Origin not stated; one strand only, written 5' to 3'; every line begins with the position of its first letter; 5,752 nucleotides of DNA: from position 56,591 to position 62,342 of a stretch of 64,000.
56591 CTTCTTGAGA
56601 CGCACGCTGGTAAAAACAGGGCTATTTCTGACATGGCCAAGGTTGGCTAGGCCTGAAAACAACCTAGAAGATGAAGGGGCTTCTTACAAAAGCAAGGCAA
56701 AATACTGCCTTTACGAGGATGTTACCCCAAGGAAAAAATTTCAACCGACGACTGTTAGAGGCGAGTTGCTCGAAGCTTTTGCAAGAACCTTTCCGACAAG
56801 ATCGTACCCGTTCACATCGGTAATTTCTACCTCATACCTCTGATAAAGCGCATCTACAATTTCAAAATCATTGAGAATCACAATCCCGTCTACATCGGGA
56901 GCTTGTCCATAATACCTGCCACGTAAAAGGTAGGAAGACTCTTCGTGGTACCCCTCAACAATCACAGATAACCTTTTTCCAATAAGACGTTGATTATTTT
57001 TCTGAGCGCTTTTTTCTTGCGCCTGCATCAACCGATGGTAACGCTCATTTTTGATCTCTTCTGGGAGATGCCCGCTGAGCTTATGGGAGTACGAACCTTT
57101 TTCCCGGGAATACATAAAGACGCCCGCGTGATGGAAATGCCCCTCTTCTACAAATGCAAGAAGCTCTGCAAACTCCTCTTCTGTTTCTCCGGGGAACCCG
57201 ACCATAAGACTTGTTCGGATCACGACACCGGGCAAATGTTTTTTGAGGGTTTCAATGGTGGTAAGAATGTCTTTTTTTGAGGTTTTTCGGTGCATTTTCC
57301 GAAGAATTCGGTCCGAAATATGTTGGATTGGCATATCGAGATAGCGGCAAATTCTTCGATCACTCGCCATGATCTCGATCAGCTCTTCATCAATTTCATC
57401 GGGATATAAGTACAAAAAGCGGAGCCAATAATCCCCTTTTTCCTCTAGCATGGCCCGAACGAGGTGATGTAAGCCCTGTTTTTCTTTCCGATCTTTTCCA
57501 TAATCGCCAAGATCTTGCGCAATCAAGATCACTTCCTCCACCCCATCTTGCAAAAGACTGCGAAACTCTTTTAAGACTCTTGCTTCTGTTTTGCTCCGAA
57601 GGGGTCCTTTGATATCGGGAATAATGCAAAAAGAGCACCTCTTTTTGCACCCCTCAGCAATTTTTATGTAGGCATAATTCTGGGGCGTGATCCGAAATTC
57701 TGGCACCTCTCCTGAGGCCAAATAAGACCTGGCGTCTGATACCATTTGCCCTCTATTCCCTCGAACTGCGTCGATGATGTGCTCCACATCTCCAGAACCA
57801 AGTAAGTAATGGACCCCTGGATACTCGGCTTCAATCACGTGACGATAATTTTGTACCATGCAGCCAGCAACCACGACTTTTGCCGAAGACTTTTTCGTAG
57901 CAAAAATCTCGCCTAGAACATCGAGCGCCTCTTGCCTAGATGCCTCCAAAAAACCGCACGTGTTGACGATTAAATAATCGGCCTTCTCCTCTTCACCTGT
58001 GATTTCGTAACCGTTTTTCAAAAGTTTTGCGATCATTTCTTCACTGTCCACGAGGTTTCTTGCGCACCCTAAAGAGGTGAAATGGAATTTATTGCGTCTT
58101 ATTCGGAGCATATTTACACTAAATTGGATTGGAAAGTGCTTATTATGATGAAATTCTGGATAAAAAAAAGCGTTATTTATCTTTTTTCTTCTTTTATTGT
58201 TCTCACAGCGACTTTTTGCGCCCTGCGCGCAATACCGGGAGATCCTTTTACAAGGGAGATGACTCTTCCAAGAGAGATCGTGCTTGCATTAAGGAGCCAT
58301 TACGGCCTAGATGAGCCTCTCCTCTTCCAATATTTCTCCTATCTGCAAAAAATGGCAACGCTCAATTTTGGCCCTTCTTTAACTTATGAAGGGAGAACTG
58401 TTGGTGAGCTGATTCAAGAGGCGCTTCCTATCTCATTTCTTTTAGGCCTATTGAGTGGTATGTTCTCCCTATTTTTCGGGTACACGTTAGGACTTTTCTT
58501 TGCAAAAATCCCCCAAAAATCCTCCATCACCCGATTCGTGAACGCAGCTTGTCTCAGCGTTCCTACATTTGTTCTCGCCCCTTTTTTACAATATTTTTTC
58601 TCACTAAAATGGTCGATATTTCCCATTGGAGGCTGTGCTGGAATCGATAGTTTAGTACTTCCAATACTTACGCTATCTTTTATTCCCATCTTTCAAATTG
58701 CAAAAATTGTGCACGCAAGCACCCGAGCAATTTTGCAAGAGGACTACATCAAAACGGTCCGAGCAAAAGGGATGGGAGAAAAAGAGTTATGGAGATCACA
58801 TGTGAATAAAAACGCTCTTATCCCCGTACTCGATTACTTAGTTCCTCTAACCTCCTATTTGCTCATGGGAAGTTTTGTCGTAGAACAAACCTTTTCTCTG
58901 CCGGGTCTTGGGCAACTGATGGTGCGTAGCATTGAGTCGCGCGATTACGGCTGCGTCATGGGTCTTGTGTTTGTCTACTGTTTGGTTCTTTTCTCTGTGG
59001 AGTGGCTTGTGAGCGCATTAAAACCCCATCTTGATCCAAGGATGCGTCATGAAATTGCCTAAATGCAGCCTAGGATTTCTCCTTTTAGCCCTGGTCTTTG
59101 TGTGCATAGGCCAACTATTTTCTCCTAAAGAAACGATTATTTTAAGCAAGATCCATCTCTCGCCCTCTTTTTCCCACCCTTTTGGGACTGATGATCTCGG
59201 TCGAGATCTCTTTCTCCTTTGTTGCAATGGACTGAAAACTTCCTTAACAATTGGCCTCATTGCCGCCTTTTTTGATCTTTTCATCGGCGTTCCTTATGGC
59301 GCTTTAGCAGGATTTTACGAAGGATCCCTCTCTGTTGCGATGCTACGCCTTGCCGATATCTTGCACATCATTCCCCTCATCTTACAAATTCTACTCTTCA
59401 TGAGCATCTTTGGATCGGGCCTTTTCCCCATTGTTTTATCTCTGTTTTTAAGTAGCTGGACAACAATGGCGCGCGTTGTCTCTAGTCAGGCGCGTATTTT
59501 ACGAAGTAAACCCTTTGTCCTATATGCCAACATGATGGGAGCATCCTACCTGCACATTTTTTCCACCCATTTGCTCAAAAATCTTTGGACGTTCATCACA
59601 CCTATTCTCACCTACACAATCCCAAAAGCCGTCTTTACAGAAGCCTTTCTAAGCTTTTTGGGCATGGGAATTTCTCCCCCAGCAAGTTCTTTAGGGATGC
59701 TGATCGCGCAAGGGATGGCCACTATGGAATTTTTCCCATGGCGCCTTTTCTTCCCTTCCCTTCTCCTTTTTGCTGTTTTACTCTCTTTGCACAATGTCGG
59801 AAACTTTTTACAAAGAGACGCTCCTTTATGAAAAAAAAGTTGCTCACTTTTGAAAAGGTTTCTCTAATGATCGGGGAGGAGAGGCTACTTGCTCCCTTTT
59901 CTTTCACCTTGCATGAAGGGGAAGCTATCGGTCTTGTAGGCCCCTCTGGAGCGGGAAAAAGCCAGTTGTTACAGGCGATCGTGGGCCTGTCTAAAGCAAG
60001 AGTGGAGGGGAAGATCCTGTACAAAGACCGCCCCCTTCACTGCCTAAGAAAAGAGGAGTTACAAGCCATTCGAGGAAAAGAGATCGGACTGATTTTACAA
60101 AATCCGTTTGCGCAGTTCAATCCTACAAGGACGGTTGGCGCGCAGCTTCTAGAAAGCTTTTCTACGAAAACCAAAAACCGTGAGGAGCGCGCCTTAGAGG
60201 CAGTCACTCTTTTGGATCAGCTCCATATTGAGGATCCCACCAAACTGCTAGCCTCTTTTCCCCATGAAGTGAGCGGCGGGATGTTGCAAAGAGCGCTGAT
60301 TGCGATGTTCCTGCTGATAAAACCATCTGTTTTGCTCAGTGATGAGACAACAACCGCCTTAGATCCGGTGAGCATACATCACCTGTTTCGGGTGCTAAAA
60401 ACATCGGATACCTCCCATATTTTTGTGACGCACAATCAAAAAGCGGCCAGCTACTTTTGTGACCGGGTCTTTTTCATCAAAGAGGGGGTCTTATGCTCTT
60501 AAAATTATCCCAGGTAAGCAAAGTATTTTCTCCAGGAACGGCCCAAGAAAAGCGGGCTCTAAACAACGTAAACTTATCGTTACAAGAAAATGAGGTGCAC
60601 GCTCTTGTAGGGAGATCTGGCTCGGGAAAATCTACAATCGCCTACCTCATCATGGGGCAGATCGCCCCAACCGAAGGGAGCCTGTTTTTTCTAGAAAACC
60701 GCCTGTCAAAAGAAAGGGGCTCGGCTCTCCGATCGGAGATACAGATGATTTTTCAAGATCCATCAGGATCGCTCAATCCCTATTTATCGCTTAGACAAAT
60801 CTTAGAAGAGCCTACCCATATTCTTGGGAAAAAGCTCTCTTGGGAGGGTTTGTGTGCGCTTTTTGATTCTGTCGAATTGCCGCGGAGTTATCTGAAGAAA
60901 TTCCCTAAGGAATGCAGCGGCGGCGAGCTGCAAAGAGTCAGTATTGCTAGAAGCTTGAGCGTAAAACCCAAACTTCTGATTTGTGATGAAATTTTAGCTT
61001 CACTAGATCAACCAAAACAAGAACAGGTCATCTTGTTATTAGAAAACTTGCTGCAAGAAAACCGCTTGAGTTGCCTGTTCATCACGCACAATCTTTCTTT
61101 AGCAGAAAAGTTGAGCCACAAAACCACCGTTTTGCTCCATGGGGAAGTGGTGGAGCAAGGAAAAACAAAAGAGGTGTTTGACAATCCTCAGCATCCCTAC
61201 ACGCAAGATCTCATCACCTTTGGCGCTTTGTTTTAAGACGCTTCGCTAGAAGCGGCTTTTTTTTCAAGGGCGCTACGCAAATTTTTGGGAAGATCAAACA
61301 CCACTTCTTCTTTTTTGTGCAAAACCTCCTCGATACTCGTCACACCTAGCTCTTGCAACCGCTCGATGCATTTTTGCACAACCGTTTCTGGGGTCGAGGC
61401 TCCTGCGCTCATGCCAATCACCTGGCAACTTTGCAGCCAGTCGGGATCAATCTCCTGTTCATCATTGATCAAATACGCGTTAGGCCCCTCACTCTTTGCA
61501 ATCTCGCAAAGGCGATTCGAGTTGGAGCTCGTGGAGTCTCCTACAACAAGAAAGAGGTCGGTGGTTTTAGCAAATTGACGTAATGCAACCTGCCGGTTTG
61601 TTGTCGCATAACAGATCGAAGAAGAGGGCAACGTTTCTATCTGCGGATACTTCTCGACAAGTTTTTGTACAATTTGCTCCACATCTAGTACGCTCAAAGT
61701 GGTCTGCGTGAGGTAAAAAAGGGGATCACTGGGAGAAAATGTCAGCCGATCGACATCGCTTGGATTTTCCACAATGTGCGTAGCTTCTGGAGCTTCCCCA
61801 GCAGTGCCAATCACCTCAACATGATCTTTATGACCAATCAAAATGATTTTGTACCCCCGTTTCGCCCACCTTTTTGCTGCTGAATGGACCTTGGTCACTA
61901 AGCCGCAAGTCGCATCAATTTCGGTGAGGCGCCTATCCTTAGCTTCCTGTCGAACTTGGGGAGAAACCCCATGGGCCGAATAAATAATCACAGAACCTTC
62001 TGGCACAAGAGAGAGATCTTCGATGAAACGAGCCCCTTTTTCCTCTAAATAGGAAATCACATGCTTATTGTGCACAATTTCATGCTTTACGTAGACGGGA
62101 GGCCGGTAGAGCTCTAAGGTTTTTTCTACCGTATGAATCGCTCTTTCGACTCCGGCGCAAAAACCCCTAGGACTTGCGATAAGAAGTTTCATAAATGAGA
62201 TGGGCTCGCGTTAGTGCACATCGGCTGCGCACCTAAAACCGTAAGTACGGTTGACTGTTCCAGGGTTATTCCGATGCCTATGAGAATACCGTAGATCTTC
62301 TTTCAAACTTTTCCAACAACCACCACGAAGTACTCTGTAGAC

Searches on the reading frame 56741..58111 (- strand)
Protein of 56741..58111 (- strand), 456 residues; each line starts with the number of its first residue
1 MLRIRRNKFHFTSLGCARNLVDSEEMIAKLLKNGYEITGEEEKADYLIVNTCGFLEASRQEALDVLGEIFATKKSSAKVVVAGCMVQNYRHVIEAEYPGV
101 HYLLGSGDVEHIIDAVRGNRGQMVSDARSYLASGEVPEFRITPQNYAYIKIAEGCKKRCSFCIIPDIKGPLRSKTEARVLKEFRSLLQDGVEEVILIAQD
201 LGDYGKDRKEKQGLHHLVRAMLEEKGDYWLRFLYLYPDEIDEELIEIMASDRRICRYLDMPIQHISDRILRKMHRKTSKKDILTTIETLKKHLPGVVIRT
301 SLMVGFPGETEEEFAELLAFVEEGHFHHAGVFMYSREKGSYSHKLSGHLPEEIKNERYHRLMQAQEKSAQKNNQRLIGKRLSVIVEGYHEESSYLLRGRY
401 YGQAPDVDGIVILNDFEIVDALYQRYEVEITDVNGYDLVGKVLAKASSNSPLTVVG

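Call 67: search_protein_families(library=pfam, proteins=[window:56741-58111:-], max_evalue=0.00001)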
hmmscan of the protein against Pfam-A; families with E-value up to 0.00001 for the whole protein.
window:56741-58111:- (456 aa): 3 families
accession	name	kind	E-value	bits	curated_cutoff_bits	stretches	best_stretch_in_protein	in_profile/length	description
PF00919.26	UPF0004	-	5.5e-25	87.7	27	1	8-105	1-98/98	Uncharacterized protein family UPF0004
PF04055.27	Radical_SAM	-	1.9e-22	80.6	29.5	1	150-321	2-166/166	Radical SAM superfamily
PF18693.7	TRAM_2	-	3.2e-14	53.3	27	1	377-442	1-62/63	TRAM domain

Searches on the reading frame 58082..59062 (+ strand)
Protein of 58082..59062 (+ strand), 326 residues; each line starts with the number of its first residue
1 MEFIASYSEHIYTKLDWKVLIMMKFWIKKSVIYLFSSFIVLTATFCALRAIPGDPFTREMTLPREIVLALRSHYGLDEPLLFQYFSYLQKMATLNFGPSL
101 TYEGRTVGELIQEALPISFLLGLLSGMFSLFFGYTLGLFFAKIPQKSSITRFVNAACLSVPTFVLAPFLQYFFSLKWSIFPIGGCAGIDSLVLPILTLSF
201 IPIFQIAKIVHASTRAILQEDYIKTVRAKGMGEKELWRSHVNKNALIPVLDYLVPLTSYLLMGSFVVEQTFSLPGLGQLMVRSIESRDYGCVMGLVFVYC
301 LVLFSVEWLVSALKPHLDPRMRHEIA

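Call 68: search_protein_families(library=pfam, proteins=[window:58082-59062:+], max_evalue=0.001)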
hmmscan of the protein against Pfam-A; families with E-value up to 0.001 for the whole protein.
window:58082-59062:+ (326 aa): 2 families
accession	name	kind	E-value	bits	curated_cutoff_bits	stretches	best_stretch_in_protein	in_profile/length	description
PF00528.27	BPD_transp_1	-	3.9e-25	89.1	26.4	1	133-323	1-184/184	Binding-protein-dependent transport system inner membrane component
PF19300.4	BPD_transp_1_N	-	0.00014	22.4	23.8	1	22-91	1-72/114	Binding-prot-dependent transport system membrane comp, N-term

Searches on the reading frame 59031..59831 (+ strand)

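Call 68: search_protein_families(library=pfam, proteins=[window:59031-59831:+], max_evalue=0.001)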
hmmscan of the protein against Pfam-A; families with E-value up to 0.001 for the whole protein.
window:59031-59831:+ (266 aa): 1 family
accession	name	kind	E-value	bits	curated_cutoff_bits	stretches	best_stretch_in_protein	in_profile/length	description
PF00528.27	BPD_transp_1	-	5e-18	65.9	26.4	1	86-254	1-172/184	Binding-protein-dependent transport system inner membrane component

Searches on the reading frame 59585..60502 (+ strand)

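Call 68: search_protein_families(library=pfam, proteins=[window:59585-60502:+], max_evalue=0.001)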
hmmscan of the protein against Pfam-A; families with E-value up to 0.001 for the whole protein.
window:59585-60502:+ (305 aa): 3 families
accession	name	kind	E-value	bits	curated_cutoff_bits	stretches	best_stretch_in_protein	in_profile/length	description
PF00005.33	ABC_tran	-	4.8e-25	89.2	25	1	104-256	3-136/137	ABC transporter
PF13304.12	AAA_21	-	4.1e-05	24.2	27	0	116-136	3-23/304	AAA domain, putative AbiEii toxin, Type IV TA system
PF02463.25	SMC_N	-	0.00033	20.6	40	0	115-287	27-201/220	RecF/RecN/SMC N terminal domain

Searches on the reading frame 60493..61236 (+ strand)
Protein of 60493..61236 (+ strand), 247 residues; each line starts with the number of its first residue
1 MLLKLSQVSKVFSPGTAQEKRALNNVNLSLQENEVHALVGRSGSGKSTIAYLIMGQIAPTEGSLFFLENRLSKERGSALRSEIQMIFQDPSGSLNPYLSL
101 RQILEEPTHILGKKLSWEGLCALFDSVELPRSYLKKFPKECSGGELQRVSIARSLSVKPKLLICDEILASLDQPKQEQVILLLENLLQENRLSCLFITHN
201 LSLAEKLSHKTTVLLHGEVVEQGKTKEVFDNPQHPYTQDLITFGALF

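Call 68: search_protein_families(library=pfam, proteins=[window:60493-61236:+], max_evalue=0.001)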
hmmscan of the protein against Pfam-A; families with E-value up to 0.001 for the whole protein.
window:60493-61236:+ (247 aa): 6 families
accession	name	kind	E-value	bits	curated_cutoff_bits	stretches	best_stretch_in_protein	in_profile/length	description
PF00005.33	ABC_tran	-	2.3e-28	100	25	1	23-167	1-135/137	ABC transporter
PF08352.17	oligo_HPY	-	1.1e-05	26.2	27.1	1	220-241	1-22/65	Oligopeptide/dipeptide transporter, C-terminal region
PF02463.25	SMC_N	-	2.9e-05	24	40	1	32-209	23-207/220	RecF/RecN/SMC N terminal domain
PF05729.18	NACHT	-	0.00047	20.5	26.7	0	36-198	3-127/167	NACHT domain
PF20720.3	nSTAND3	-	0.00082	19.5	27.2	0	21-67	5-51/155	Novel STAND NTPase 3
PF00931.28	NB-ARC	-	0.00099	18.9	23.5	0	30-56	15-41/248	NB-ARC domain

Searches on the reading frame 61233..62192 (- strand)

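Call 68: search_protein_families(library=pfam, proteins=[window:61233-62192:-], max_evalue=0.001)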
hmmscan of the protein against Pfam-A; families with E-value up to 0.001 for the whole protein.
window:61233-62192:- (319 aa): 1 family
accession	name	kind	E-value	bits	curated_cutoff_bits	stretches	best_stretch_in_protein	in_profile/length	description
PF02401.23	LYTB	-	2.6e-93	312.6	24.5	1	4-280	2-267/267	LytB protein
